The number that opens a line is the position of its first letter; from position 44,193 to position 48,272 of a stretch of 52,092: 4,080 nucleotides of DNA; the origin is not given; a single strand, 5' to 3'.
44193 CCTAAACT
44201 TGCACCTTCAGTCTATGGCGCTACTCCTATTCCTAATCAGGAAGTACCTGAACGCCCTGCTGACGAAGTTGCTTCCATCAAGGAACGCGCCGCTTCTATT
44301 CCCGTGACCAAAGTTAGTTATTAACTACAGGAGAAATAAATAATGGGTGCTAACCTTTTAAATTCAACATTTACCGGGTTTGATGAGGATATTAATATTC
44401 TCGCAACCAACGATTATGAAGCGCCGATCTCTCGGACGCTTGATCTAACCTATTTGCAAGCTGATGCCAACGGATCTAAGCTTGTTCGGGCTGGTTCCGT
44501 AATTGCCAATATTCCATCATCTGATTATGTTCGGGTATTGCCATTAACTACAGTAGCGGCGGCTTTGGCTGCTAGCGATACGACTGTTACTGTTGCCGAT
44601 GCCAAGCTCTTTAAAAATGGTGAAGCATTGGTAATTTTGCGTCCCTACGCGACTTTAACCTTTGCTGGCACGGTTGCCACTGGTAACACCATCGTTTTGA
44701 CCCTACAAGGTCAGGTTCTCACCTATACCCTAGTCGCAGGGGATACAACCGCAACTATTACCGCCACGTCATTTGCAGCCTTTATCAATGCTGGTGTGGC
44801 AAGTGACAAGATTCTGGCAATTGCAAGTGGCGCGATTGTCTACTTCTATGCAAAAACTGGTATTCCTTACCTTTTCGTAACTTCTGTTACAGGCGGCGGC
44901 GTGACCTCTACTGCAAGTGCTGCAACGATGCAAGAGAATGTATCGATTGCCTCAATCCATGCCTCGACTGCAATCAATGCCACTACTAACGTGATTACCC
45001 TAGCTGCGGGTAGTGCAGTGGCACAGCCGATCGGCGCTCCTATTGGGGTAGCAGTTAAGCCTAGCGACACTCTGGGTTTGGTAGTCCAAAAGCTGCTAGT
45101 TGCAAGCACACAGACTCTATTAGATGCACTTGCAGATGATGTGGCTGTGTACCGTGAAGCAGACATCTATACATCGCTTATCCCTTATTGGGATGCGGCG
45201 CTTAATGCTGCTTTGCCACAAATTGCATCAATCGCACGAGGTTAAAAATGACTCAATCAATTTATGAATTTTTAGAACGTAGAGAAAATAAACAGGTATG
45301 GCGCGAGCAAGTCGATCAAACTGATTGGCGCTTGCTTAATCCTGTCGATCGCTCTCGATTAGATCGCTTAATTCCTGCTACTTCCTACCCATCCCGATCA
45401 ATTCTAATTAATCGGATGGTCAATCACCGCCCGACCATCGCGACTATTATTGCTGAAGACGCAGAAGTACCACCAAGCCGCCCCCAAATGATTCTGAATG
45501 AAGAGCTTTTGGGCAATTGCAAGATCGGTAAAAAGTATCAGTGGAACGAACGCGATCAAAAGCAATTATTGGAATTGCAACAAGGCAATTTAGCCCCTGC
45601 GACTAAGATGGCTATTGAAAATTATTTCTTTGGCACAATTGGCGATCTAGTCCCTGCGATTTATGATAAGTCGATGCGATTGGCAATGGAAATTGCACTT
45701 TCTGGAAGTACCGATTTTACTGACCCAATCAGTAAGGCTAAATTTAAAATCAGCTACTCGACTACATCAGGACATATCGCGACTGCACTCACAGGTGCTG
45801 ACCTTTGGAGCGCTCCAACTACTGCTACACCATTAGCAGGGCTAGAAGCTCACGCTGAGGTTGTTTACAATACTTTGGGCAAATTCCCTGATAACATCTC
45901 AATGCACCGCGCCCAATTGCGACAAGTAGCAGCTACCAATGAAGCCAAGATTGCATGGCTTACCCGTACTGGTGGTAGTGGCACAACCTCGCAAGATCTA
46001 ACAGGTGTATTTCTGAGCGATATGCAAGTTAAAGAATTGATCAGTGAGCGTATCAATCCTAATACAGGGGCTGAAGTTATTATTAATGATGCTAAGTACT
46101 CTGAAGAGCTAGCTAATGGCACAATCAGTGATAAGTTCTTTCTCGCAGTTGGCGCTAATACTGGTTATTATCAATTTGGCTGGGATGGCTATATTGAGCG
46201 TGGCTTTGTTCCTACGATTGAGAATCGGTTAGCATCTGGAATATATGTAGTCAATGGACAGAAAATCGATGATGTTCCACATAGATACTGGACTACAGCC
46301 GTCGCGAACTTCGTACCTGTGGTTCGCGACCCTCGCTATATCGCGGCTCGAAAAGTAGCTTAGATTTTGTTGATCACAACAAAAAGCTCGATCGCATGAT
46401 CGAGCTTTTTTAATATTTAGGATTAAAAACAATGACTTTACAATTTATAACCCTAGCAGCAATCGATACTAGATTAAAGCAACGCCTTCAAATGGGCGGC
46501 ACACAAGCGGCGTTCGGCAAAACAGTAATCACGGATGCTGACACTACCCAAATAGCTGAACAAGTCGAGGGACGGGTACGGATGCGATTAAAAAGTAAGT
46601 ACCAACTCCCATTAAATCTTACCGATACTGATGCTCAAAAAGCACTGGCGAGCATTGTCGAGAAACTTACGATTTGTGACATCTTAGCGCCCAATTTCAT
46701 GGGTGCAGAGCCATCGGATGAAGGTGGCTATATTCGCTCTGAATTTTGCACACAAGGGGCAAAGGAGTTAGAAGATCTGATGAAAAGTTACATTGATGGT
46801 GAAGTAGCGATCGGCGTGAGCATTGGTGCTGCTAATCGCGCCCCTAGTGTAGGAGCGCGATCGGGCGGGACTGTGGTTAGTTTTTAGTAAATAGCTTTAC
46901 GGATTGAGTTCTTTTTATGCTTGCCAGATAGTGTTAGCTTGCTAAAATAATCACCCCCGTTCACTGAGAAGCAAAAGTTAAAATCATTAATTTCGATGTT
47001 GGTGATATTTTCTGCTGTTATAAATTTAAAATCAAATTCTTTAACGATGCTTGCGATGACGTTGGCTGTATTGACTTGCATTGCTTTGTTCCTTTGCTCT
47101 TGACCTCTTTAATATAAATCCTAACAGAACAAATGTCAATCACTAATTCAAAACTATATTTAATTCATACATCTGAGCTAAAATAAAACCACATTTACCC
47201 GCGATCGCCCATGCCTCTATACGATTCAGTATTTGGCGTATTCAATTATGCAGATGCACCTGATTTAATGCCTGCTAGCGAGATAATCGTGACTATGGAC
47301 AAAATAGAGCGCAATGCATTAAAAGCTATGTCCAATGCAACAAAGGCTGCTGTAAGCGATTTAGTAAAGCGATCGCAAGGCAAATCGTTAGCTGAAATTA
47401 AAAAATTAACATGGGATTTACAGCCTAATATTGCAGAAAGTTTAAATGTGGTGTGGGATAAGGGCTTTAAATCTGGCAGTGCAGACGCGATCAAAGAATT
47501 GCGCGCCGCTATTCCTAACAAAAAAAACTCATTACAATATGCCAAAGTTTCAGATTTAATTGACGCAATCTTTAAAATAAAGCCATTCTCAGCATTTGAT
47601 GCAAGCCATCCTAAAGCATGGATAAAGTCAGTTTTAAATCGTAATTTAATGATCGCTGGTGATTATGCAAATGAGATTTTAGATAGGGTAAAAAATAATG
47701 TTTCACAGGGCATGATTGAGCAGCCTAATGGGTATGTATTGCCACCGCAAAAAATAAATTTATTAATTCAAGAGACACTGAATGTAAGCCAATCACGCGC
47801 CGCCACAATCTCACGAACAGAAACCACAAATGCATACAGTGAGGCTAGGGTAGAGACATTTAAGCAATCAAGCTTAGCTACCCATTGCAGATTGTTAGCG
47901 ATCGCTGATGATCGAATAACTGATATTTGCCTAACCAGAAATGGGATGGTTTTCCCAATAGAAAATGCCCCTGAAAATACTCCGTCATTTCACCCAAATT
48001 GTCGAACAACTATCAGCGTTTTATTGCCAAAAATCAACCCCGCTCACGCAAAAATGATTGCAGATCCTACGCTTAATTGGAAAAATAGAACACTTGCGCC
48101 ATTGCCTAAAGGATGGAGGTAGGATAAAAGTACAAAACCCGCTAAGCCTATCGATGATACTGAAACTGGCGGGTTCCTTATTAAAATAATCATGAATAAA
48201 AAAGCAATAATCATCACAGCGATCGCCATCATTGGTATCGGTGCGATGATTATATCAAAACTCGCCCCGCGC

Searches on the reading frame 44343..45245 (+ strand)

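Call 45: search_protein_families(library=phrogs, proteins=[window:44343-45245:+], max_evalue=0.001)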
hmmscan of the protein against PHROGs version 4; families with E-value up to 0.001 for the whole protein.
window:44343-45245:+ (300 aa): 1 family
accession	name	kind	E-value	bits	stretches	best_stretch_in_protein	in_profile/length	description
phrog_909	-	head and packaging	0.00059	21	1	12-71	7-50/113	major head protein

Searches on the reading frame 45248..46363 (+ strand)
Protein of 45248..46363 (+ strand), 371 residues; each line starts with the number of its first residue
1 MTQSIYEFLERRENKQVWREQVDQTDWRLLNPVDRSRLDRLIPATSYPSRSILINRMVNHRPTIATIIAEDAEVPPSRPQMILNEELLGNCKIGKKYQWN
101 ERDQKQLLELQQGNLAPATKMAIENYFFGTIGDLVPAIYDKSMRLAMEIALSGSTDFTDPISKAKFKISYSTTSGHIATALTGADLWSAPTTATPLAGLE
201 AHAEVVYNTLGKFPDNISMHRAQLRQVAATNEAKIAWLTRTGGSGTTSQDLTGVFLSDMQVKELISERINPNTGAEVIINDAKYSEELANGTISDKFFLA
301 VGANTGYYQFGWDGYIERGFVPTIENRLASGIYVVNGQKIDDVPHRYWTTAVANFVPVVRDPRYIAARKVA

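Call 5: search_protein_families(library=pfam, proteins=[window:45248-46363:+], max_evalue=0.01)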
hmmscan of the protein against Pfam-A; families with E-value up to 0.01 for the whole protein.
window:45248-46363:+ (371 aa): 0 families

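Call 45: search_protein_families(library=phrogs, proteins=[window:45248-46363:+], max_evalue=0.001)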
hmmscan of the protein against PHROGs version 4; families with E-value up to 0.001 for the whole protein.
window:45248-46363:+ (371 aa): 1 family
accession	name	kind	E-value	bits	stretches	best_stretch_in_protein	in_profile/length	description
phrog_29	-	head and packaging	4.5e-09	37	1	38-365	50-353/439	major head protein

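Call 110: search_dna_similar(query=window:45248-46363:+, collection=phages, mode=protein, max_evalue=0.00001, max_rows=15)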
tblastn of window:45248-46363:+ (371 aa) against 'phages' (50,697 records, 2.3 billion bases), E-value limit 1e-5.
No match.

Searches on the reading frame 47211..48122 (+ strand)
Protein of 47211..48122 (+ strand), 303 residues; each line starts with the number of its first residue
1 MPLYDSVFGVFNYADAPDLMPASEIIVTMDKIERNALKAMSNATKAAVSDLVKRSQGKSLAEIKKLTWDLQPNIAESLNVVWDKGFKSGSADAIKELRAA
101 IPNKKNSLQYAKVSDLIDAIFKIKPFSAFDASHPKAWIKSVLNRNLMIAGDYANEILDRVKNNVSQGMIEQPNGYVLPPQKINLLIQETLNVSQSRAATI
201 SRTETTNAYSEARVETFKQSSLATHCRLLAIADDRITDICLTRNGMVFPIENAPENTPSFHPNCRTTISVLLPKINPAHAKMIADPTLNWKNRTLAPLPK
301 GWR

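Call 79: search_protein_families(library=pfam, proteins=[window:47211-48122:+], max_evalue=0.01)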
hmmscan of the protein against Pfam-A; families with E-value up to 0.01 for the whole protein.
window:47211-48122:+ (303 aa): 1 family
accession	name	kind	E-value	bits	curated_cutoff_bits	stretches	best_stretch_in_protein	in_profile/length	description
PF04233.19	Phage_Mu_F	-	2e-13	51.5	29.6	1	180-268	18-111/112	Phage Mu protein F like protein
